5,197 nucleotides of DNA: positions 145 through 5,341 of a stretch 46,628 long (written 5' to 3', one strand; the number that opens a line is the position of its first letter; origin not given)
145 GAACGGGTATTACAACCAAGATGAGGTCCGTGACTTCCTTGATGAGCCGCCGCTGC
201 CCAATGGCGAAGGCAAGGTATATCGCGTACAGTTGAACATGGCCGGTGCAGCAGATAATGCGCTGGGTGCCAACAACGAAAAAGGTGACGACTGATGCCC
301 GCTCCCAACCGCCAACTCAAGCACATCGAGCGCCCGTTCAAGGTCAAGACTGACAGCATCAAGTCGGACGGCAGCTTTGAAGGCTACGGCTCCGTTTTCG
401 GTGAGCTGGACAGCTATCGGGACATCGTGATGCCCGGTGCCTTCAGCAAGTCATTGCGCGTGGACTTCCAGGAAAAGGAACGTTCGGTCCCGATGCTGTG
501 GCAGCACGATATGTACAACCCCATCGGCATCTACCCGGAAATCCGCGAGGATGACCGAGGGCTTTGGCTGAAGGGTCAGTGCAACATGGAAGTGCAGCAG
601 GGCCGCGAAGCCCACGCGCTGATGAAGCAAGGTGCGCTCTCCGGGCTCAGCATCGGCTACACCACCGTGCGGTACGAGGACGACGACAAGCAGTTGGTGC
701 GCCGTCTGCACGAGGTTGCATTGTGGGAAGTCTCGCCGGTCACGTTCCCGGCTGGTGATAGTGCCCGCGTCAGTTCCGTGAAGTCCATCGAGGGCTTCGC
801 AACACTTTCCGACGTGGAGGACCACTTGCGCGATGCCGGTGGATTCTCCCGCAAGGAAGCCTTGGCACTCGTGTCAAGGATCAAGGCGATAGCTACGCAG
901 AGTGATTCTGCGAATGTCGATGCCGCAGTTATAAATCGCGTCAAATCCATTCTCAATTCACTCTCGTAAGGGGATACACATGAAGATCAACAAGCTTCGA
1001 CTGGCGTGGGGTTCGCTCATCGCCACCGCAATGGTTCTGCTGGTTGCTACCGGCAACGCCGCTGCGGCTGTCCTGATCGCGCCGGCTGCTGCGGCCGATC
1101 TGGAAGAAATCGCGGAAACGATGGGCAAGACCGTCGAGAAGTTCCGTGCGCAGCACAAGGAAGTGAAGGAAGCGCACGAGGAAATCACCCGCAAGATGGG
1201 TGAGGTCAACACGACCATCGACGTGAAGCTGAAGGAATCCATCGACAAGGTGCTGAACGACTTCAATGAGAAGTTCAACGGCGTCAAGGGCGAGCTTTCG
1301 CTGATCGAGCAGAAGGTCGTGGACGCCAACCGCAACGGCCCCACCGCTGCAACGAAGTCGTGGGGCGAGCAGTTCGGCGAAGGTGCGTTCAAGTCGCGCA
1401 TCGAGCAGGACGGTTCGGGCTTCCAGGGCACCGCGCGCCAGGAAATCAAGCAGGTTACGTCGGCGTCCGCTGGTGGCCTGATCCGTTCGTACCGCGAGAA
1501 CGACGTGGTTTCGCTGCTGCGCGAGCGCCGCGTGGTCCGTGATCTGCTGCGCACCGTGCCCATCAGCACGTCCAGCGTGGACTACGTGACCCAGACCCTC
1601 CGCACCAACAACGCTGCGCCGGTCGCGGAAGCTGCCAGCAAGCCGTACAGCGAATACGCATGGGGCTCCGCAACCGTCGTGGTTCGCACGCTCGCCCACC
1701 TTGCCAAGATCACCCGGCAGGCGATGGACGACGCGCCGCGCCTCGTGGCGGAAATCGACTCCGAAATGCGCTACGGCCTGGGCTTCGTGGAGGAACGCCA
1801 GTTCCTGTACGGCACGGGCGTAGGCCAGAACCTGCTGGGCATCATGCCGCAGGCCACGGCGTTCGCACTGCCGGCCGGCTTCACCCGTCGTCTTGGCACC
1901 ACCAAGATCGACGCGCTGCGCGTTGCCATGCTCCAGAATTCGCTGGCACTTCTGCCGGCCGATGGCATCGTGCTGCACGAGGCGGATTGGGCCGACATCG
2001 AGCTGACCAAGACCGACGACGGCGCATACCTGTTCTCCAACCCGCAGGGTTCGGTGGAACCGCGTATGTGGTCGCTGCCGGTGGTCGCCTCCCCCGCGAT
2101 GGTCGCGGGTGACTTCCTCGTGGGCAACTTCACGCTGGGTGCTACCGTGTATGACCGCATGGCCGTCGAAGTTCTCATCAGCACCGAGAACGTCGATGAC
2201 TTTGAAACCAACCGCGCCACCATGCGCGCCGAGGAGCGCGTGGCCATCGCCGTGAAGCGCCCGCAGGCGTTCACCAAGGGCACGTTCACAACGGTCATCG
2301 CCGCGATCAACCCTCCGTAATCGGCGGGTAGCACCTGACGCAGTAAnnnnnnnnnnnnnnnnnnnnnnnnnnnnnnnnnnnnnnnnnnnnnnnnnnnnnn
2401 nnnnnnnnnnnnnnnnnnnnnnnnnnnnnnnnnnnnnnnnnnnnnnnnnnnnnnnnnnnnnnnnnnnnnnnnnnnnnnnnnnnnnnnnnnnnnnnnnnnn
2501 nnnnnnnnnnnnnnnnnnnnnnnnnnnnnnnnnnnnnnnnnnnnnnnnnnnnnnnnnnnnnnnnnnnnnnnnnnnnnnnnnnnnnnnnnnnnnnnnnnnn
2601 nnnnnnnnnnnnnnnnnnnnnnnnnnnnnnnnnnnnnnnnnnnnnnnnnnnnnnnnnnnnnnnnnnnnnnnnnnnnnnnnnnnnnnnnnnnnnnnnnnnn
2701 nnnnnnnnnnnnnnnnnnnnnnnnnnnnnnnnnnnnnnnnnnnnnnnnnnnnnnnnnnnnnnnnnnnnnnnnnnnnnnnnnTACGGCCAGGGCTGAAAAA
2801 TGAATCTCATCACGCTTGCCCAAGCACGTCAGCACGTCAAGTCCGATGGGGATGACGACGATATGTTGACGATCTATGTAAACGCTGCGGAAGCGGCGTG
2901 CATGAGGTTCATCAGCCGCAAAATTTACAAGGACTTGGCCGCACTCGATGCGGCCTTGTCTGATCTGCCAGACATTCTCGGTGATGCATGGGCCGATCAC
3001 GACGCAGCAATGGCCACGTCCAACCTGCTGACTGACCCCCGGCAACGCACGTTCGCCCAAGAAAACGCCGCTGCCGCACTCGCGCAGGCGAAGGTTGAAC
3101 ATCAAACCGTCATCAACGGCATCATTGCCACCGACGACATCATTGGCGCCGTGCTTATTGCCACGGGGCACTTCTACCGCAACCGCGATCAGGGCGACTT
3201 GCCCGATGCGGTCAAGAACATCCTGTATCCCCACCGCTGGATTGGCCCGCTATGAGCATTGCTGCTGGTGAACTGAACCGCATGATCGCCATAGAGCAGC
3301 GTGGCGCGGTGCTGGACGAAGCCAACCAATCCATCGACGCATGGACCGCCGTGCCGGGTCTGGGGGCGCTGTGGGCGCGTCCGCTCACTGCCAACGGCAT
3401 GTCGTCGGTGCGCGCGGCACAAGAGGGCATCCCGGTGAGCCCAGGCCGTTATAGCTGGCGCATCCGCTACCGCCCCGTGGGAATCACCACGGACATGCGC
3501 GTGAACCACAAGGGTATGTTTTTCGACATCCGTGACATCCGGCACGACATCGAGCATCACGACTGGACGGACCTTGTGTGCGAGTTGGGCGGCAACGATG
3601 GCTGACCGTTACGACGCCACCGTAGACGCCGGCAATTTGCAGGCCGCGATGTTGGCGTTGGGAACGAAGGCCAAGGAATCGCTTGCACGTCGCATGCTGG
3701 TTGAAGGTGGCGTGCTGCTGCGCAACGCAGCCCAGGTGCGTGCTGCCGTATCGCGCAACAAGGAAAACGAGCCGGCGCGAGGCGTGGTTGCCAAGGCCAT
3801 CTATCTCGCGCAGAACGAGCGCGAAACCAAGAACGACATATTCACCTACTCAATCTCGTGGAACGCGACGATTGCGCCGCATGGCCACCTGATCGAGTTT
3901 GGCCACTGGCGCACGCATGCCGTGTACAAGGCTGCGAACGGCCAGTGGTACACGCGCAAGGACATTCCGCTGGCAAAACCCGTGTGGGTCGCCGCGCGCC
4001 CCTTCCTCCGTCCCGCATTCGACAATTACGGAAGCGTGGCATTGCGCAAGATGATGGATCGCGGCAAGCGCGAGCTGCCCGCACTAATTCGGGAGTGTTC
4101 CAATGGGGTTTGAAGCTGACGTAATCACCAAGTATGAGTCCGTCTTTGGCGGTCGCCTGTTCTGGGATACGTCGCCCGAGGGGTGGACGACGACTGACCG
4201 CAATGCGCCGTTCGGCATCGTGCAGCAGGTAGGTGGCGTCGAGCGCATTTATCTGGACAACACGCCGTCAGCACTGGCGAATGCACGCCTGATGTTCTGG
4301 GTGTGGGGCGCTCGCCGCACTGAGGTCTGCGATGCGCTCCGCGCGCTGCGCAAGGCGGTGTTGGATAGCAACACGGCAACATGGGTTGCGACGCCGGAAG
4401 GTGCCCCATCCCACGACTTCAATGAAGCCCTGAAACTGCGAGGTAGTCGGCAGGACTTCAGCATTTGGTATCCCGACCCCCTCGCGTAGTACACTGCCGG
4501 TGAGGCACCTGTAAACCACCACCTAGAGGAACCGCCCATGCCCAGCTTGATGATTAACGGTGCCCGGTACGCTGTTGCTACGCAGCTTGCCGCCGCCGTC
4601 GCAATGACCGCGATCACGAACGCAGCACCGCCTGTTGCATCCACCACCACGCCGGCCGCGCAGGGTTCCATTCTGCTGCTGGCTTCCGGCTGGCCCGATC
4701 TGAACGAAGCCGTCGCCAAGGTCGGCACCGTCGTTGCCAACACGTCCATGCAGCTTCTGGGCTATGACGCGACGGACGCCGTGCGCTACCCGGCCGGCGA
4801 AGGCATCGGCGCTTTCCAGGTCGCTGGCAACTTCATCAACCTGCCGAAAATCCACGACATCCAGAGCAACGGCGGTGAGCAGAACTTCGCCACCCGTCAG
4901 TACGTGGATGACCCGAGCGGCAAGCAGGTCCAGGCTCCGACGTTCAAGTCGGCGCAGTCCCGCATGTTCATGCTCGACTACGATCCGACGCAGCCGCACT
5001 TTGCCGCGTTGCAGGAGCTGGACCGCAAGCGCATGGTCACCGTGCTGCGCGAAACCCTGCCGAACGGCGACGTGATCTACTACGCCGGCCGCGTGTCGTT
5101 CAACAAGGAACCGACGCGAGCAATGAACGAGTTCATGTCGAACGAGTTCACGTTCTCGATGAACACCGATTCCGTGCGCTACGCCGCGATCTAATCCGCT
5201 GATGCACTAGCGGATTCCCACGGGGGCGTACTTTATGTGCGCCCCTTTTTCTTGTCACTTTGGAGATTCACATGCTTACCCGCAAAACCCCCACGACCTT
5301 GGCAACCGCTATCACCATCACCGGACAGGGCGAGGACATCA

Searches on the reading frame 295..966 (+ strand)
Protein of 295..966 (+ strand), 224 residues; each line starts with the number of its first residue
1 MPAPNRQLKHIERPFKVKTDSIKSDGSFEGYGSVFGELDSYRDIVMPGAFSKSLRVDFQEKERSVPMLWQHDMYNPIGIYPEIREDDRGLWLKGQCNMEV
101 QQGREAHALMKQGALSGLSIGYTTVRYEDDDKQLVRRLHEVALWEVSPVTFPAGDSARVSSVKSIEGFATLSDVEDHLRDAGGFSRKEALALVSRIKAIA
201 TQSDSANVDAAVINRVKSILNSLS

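Call 26: search_protein_families(library=phrogs, proteins=[window:295-966:+], max_evalue=0.001)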
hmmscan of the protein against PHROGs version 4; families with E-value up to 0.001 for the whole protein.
window:295-966:+ (224 aa): 8 families
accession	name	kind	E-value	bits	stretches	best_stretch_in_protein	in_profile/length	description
phrog_80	-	head and packaging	1.1e-58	200.9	1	8-218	217-430/607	head maturation protease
phrog_3244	-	head and packaging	2.2e-31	110.8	1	11-175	16-193/326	head maturation protease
phrog_617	-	head and packaging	2.2e-22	80.7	1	39-211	40-212/626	major head protein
phrog_9644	-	head and packaging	2.3e-10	41.3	1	22-164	159-308/341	head maturation protease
phrog_2263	-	head and packaging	2.7e-10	40.8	1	63-169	73-183/551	major head protein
phrog_3270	-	head and packaging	5.3e-09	36.2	1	25-165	4-132/603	head maturation protease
phrog_13042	-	head and packaging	2.5e-07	31.2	1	82-159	88-171/386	major head protein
phrog_4523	-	head and packaging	0.00083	19.2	1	63-170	70-179/644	major head and protease protein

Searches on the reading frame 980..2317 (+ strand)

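Call 26: search_protein_families(library=phrogs, proteins=[window:980-2317:+], max_evalue=0.001)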
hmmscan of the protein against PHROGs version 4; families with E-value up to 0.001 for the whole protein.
window:980-2317:+ (446 aa): 4 families
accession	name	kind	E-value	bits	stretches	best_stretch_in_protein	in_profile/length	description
phrog_10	-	head and packaging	7.6e-68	231.1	1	13-438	215-637/752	major head protein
phrog_617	-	head and packaging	2.8e-13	50.6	1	53-435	238-622/626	major head protein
phrog_2263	-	head and packaging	7.4e-10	39.3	1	51-440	172-547/551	major head protein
phrog_9427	-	head and packaging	0.00039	20.7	1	31-127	329-423/453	head maturation protease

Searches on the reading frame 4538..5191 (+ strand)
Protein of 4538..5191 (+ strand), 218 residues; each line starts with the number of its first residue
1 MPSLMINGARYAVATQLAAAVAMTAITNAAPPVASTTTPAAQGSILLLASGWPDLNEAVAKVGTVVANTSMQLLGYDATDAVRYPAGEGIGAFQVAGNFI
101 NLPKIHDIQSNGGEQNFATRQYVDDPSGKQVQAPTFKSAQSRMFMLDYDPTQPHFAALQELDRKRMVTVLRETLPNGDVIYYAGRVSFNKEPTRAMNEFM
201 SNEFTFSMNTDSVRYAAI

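Call 26: search_protein_families(library=phrogs, proteins=[window:4538-5191:+], max_evalue=0.001)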
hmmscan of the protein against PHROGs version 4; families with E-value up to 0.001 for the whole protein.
window:4538-5191:+ (218 aa): 2 families
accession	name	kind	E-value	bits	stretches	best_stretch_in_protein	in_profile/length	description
phrog_584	-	tail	3.7e-56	191.3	1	5-217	5-217/218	major tail protein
phrog_158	-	tail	3.9e-06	27.5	1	96-216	38-160/376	major tail protein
